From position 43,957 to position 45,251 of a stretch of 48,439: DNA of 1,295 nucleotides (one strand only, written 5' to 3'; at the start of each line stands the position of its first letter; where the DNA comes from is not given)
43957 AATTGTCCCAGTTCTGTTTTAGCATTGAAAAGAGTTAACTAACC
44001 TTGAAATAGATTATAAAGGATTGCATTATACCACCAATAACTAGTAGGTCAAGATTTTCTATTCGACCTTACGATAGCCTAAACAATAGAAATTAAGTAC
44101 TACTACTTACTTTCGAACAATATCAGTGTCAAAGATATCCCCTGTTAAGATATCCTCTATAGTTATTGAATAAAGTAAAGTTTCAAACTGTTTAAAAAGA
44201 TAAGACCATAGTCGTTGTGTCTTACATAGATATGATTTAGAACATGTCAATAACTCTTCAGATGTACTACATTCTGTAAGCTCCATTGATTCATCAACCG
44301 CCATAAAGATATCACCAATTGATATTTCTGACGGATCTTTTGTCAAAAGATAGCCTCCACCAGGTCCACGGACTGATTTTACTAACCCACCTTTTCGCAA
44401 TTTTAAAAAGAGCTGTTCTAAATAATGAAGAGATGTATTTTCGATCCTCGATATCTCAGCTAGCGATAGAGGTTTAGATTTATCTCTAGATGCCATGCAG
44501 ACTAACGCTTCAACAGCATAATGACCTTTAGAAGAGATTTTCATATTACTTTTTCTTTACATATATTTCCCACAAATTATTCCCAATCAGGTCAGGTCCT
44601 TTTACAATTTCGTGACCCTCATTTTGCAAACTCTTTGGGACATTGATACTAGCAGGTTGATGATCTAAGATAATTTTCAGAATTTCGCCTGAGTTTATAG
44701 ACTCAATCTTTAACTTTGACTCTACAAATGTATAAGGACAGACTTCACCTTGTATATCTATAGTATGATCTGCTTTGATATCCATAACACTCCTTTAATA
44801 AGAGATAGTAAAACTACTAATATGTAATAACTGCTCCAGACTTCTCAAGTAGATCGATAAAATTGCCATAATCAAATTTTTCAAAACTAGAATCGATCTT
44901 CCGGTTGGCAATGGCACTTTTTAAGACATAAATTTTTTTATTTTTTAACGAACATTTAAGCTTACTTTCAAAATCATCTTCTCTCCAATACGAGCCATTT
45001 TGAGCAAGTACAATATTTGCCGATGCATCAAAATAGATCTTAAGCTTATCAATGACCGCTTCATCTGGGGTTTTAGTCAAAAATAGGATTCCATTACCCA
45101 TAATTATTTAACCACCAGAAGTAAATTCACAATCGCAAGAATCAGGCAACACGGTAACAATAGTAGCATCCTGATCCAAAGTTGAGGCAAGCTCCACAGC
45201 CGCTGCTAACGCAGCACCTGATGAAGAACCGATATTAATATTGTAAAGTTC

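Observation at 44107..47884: Eight-gene operon joining a CysO/CysM-type thiocarboxylate cysteine pathway to a TusA/DsrEFH-like persulfide relay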

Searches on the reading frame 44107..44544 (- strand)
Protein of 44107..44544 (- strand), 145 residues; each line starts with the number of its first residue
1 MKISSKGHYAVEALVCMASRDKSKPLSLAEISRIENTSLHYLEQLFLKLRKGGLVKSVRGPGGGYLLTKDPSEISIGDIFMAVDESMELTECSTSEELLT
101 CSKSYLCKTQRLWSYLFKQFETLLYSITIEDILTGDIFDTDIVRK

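Call 3: search_protein_families(library=pfam, proteins=[window:44107-44544:-], max_evalue=0.1)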
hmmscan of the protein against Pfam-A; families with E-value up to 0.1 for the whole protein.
window:44107-44544:- (145 aa): 2 families
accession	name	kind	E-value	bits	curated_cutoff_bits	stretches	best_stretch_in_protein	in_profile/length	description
PF02082.26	Rrf2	-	5.5e-37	127.3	30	1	3-133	1-130/132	Iron-dependent Transcriptional regulator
PF03444.21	HrcA_DNA-bdg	-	0.0038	17.3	21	1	22-70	20-68/79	Winged helix-turn-helix transcription repressor, HrcA DNA-binding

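Call 4: search_protein_families(library=ncbifam, proteins=[window:44107-44544:-], max_evalue=0.1)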
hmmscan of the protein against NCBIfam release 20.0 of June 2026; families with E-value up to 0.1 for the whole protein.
window:44107-44544:- (145 aa): 9 families
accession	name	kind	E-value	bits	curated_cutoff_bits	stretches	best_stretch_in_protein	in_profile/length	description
TIGR02010.1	IscR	equivalog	3.8e-41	140.1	207.55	1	1-134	1-131/135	Fe-S cluster assembly transcriptional regulator IscR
TIGR00738.1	rrf2_super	superfamily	2.9e-36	124.3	73.3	1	1-133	1-131/132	Rrf2 family transcriptional regulator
NF008110.0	PRK10857.1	equivalog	5.5e-35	120.5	275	1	1-134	1-131/164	Fe-S cluster assembly transcriptional regulator IscR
NF047409.1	Cys_reg_CymR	equivalog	1.8e-25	89.7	195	1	1-133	1-124/139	cysteine metabolism transcriptional regulator CymR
TIGR02944.1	suf_reg_Xantho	equivalog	4.8e-22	78.7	110.65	1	1-132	2-130/130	SUF system Fe-S cluster assembly regulator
NF008886.0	PRK11920.1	equivalog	1.4e-13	50.8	193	1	1-133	1-131/153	iron-responsive transcriptional regulator RirA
NF008240.0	PRK11014.1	equivalog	2.1e-13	50.5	182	1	1-134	1-129/141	nitric oxide-sensing transcriptional repressor NsrR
NF041852.1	trans_reg_HypR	equivalog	0.0017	18.3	180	1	42-112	39-104/139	redox-sensitive transcriptional regulator HypR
NF003256.0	PRK04214.1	equivalog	0.041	12.8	500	1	18-83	303-366/412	ribonuclease BN/unknown domain fusion protein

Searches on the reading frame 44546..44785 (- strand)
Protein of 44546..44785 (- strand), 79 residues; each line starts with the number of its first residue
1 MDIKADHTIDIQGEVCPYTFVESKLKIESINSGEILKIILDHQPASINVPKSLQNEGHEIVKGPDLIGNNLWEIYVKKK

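Call 3: search_protein_families(library=pfam, proteins=[window:44546-44785:-], max_evalue=0.1)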
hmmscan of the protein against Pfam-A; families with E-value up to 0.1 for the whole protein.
window:44546-44785:- (79 aa): 1 family
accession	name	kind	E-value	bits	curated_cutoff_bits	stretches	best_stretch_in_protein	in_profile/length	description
PF01206.22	TusA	-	3.5e-18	65.7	28.6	1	7-78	1-70/70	Sulfurtransferase TusA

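Call 4: search_protein_families(library=ncbifam, proteins=[window:44546-44785:-], max_evalue=0.1)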
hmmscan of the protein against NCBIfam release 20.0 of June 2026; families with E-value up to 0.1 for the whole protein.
window:44546-44785:- (79 aa): 4 families
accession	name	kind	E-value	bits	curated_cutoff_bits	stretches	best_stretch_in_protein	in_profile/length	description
NF008242.0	PRK11018.1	equivalog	6.1e-12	45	79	1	3-62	5-64/78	sulfurtransferase-like selenium metabolism protein YedF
NF041048.1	TusA_like_YeeD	exception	1.2e-07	31.3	147.5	1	9-78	4-72/72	thiosulfate utilization sulfurtransferase TsuB/YeeD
TIGR03527.1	selenium_YedF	equivalog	6.5e-06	26.1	110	1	9-61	1-53/194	sulfurtransferase-like selenium metabolism protein YedF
NF001423.0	PRK00299.1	equivalog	0.00047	19.9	78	1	4-62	7-65/82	sulfurtransferase TusA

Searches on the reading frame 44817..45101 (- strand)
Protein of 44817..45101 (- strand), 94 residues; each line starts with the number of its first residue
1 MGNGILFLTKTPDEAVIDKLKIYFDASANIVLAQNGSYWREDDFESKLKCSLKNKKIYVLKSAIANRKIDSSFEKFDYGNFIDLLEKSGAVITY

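Call 3: search_protein_families(library=pfam, proteins=[window:44817-45101:-], max_evalue=0.1)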
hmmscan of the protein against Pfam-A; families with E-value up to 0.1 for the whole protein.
window:44817-45101:- (94 aa): 2 families
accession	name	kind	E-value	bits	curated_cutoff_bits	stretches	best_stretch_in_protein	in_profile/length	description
PF04077.17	DsrH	-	0.0004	21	24.4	1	23-88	15-85/88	DsrH like protein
PF22825.2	HpiC1-like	-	0.076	13.5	27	1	24-73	50-103/174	HpiC1 cyclase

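Call 4: search_protein_families(library=ncbifam, proteins=[window:44817-45101:-], max_evalue=0.1)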
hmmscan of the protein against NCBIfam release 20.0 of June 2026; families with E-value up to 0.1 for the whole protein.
window:44817-45101:- (94 aa): 2 families
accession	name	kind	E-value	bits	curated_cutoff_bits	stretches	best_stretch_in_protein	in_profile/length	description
TIGR03011.1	sulf_tusB_dsrH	equivalog_domain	8.8e-06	25.8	49.2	1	9-94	5-95/95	sulfurtransferase complex subunit TusB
TIGR03158.1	cas3_cyano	exception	0.0062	15.7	69.1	1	5-57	184-234/357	type I-D CRISPR-associated helicase Cas3'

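Call 45: search_solved_structures(query=A4, max_evalue=1)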
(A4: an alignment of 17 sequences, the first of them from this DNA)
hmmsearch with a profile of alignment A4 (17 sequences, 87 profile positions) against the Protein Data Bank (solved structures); distinct sequences matched with E-value up to 1: 6.
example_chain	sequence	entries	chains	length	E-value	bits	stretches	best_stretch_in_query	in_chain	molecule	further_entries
1rhx_A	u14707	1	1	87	1e-12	51.3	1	5-85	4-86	conserved hypothetical protein TM0979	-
1x9a_A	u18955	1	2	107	1.8e-12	50.5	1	4-85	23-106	hypothetical protein TM0979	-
2hy5_C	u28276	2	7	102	4.7e-09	39.6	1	1-87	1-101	DsrH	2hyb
2d1p_C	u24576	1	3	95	6e-07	32.8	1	26-83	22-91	Hypothetical protein yheL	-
2hy5_B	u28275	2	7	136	0.025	18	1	16-65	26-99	Intracellular sulfur oxidation protein dsrF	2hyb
7zpq_CA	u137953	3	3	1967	0.07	16.6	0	28-74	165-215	SLH1 isoform 1 | RQC trigger complex helicase SLH1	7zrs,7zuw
